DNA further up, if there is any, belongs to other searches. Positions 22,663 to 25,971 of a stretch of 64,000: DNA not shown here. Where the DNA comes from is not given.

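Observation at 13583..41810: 28-kb tandem array of a two-module (A/B) giant envelope protein family: two split A+B operons and two A-B fusions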

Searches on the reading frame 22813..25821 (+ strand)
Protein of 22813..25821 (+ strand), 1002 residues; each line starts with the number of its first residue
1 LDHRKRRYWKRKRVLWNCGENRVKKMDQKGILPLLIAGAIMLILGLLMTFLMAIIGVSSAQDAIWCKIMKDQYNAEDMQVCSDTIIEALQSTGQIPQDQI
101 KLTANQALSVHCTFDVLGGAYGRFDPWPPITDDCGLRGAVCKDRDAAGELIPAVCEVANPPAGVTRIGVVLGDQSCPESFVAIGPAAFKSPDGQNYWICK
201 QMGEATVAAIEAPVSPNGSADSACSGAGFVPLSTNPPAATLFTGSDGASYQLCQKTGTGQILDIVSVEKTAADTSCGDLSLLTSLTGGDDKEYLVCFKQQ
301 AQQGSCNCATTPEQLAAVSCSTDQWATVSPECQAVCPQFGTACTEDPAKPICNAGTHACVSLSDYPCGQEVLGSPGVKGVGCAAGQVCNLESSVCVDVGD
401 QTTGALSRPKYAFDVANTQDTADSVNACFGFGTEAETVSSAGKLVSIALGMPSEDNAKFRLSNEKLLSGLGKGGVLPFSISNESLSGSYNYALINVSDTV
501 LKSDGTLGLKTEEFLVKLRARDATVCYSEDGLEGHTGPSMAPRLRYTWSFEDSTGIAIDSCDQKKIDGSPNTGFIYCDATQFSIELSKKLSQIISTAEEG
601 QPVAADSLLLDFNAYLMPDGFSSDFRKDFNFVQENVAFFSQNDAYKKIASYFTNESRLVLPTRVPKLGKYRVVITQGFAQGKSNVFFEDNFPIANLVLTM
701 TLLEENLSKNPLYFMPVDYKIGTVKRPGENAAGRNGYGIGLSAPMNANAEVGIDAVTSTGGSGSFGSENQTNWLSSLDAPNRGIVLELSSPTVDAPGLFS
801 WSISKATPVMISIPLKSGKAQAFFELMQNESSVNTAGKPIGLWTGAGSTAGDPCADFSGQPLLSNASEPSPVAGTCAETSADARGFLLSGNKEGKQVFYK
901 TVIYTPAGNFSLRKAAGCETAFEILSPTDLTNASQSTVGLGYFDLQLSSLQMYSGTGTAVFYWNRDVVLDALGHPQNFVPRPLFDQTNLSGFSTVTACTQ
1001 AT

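Call 5: search_protein_families(library=pfam, proteins=[window:22813-25821:+], max_evalue=0.1)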
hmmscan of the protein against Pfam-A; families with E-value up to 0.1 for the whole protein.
window:22813-25821:+ (1002 aa): 0 families

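Call 11: search_protein_families(library=ncbifam, proteins=[window:22813-25821:+], max_evalue=0.1)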
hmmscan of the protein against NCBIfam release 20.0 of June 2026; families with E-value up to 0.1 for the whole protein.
window:22813-25821:+ (1002 aa): 1 family
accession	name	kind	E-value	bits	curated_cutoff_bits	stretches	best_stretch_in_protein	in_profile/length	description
TIGR02699.1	archaeo_AfpA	hypoth_equivalog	0.076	12.6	192.45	0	667-725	76-131/174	archaeoflavoprotein AfpA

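Call 77: search_protein_families(library=phrogs, proteins=[window:22888-25821:+], max_evalue=0.01)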
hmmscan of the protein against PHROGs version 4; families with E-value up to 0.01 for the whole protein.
window:22888-25821:+ (977 aa): 0 families
